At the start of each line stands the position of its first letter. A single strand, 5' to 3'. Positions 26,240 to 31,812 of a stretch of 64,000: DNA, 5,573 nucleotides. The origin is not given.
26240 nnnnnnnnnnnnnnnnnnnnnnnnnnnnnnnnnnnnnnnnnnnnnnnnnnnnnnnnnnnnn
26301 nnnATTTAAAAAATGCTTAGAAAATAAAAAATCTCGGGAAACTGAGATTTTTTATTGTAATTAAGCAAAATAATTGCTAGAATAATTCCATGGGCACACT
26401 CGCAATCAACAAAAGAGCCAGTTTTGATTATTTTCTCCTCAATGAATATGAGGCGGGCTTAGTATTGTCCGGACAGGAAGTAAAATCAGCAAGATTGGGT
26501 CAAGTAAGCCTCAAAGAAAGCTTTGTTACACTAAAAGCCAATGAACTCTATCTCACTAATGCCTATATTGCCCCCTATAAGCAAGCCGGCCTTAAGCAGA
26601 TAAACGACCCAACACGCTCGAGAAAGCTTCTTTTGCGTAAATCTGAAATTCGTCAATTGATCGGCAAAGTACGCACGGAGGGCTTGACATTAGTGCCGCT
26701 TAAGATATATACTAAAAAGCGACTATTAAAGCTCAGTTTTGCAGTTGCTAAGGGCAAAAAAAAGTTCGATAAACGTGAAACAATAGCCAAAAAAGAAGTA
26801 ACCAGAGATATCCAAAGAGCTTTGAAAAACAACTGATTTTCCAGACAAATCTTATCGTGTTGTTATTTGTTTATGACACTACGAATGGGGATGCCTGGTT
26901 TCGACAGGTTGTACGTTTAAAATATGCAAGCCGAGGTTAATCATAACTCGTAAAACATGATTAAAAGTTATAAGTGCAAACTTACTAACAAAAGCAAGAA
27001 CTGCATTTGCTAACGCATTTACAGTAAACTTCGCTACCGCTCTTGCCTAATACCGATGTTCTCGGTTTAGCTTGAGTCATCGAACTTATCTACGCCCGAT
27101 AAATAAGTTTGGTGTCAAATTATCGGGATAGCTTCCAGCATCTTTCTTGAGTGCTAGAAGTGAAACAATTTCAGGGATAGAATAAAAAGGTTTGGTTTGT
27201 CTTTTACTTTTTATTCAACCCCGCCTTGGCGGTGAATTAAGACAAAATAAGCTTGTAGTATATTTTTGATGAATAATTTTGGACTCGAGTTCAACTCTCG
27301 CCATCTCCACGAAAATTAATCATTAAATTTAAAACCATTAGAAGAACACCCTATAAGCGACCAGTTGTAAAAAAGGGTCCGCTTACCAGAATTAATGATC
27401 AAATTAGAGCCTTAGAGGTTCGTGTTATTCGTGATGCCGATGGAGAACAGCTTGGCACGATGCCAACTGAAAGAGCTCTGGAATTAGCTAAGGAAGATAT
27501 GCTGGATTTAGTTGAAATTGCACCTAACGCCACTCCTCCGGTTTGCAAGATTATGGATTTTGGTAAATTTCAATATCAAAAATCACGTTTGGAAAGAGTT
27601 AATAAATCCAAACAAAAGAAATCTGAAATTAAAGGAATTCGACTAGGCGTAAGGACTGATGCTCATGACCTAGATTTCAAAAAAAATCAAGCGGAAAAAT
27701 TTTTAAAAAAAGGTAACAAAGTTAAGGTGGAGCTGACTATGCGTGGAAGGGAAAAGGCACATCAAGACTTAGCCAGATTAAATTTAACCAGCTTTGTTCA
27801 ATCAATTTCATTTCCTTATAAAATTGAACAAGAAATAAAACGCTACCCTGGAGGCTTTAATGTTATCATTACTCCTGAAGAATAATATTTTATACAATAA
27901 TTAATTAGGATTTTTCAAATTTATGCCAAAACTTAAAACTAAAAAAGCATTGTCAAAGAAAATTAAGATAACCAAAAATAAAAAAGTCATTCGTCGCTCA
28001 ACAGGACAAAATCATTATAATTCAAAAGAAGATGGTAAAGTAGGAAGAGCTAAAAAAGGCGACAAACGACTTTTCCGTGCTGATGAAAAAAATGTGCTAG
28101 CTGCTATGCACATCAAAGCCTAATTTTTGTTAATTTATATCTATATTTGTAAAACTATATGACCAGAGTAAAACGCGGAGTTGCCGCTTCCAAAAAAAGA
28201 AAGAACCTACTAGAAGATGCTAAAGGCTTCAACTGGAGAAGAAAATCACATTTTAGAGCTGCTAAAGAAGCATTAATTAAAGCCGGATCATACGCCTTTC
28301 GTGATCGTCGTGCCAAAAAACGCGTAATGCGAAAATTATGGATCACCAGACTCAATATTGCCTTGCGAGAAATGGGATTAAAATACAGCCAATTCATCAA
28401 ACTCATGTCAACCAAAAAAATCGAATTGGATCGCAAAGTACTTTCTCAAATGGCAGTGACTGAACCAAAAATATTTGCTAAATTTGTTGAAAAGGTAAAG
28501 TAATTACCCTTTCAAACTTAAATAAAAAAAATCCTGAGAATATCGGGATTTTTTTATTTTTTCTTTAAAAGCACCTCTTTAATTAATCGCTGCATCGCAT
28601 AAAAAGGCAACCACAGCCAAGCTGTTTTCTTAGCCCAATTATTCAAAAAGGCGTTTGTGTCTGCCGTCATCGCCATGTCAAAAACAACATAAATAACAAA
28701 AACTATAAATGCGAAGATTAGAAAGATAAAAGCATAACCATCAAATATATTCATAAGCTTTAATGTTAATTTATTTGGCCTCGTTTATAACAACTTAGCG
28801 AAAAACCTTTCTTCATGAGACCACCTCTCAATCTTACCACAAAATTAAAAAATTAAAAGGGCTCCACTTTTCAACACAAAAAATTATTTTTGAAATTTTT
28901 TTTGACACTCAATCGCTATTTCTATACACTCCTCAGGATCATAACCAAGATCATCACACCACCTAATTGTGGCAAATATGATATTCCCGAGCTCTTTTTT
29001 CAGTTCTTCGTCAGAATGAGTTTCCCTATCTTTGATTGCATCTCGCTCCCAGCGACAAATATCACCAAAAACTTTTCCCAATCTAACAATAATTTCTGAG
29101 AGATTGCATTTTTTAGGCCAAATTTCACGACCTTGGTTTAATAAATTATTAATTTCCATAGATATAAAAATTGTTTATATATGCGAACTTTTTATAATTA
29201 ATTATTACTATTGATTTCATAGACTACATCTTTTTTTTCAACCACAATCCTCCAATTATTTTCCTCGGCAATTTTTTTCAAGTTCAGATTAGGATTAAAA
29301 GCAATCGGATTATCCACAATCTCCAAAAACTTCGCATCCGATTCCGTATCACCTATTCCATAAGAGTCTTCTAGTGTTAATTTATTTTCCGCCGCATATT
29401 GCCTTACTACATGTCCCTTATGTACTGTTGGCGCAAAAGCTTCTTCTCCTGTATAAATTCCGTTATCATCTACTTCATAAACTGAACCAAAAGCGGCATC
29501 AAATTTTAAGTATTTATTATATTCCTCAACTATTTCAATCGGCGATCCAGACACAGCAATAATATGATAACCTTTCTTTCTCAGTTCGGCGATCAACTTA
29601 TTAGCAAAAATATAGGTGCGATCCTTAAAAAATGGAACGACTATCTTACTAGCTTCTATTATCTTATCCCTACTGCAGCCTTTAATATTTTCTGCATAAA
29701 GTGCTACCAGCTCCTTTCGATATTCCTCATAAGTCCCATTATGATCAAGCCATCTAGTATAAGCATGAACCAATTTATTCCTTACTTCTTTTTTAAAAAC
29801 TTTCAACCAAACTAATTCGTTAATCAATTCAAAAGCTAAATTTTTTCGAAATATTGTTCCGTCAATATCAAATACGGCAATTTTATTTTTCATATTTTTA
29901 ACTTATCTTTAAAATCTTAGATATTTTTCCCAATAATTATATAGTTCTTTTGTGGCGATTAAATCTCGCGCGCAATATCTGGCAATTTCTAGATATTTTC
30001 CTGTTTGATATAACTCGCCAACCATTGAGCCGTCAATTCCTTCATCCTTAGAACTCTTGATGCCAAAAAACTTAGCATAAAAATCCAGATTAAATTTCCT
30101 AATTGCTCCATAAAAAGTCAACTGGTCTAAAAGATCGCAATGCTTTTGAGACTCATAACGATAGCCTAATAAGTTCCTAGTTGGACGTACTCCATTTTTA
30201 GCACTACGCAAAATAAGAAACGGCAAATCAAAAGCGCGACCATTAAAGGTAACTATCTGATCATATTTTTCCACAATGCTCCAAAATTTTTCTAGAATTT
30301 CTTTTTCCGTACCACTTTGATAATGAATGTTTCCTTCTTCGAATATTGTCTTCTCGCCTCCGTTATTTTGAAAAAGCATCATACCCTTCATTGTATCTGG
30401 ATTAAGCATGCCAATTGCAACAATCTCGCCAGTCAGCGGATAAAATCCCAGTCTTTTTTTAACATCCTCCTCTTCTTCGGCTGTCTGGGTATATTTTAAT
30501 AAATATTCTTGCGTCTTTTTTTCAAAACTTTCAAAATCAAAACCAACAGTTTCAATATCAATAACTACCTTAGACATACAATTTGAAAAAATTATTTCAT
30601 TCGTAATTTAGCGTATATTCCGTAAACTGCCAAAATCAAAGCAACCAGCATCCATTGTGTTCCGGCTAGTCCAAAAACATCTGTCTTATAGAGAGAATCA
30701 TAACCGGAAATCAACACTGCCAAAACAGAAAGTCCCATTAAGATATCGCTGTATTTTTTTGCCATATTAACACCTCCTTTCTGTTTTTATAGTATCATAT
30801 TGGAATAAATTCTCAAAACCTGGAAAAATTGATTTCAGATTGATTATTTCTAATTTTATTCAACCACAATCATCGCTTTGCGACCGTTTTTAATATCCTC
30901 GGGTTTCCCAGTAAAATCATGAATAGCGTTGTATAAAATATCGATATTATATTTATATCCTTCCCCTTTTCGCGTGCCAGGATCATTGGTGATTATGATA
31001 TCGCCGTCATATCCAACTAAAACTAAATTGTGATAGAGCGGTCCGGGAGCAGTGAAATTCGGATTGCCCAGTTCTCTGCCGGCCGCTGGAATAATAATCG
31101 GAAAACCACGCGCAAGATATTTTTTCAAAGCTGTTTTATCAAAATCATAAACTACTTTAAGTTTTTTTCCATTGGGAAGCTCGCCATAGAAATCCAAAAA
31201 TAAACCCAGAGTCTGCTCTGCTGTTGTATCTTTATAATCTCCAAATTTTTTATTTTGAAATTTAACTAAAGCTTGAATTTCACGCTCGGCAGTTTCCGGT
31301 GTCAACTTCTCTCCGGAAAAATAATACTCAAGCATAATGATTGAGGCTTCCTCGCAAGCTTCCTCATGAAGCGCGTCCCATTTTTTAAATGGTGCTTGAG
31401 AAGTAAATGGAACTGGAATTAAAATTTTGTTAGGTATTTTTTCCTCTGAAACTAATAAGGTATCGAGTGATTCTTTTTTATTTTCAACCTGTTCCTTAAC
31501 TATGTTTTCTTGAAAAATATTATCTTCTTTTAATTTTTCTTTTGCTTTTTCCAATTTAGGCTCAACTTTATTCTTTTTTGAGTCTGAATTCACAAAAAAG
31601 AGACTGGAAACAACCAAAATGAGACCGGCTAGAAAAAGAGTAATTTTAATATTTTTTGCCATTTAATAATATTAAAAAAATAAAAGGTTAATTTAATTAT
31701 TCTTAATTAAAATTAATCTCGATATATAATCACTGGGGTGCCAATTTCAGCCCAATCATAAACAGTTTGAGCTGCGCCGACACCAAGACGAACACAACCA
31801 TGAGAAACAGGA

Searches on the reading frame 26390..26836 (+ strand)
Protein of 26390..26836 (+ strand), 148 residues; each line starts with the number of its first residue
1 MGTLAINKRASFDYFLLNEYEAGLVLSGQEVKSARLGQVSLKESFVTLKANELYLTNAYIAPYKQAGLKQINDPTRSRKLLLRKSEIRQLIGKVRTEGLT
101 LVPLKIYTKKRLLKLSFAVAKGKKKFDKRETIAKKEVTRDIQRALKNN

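Call 67: search_protein_families(library=pfam, proteins=[window:26390-26836:+], max_evalue=0.001)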
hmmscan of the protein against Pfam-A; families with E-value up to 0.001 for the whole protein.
window:26390-26836:+ (148 aa): 1 family
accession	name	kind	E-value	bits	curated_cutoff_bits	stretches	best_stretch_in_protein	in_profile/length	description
PF01668.23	SmpB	-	3.2e-53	179.9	27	1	5-147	2-143/143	SmpB protein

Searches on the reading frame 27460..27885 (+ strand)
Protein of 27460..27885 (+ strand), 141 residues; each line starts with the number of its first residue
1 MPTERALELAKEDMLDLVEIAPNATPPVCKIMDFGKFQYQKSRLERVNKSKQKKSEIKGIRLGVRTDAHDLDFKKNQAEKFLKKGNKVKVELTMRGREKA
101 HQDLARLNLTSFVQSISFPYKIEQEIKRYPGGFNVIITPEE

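Call 67: search_protein_families(library=pfam, proteins=[window:27460-27885:+], max_evalue=0.001)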
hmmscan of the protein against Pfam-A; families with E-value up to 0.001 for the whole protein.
window:27460-27885:+ (141 aa): 2 families
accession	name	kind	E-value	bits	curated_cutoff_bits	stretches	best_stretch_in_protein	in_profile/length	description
PF00707.27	IF3_C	-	3.8e-21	75.3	34.8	1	56-137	2-83/86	Translation initiation factor IF-3, C-terminal domain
PF05198.21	IF3_N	-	5.2e-18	65.4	26.9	1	1-45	23-67/70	Translation initiation factor IF-3, N-terminal domain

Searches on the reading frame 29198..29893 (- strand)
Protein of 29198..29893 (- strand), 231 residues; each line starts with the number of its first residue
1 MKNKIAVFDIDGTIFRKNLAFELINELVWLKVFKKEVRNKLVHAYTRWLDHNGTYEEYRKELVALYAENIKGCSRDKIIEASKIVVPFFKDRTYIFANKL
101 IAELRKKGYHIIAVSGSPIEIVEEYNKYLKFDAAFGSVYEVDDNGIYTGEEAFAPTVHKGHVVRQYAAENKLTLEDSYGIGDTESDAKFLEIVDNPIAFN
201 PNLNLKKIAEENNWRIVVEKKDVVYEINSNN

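Call 67: search_protein_families(library=pfam, proteins=[window:29198-29893:-], max_evalue=0.001)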
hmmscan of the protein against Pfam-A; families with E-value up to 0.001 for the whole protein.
window:29198-29893:- (231 aa): 3 families
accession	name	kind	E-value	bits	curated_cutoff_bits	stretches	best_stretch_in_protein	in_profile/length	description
PF12710.13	HAD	-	1.3e-19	71.8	27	1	6-191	1-189/189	haloacid dehalogenase-like hydrolase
PF00702.32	Hydrolase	-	1.4e-08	35.8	26.4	1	4-191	2-188/191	haloacid dehalogenase-like hydrolase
PF08282.18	Hydrolase_3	-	7.2e-08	32.9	20.9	0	153-209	182-239/255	haloacid dehalogenase-like hydrolase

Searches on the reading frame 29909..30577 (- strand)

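Call 67: search_protein_families(library=pfam, proteins=[window:29909-30577:-], max_evalue=0.001)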
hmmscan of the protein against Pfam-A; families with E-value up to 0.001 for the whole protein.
window:29909-30577:- (222 aa): 3 families
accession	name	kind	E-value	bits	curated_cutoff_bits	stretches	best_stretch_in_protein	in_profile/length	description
PF10108.15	DNA_pol_B_exo2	-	1e-24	87.9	24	1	83-213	29-170/213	Predicted 3'-5' exonuclease related to the exonuclease domain of PolB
PF13482.12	RNase_H_2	-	9.8e-15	55.3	22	1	75-216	29-164/165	RNase_H superfamily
PF03104.25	DNA_pol_B_exo1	-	2.2e-06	27.7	23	1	79-127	132-181/242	DNA polymerase family B, exonuclease domain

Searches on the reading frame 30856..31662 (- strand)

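Call 68: search_protein_families(library=pfam, proteins=[window:30856-31662:-], max_evalue=0.001)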
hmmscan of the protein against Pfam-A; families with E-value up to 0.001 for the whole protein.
window:30856-31662:- (268 aa): 1 family
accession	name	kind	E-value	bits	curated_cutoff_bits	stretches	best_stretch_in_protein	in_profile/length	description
PF13529.12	Peptidase_C39_2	-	2.8e-09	38.1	24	1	84-228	3-142/143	Peptidase_C39 like family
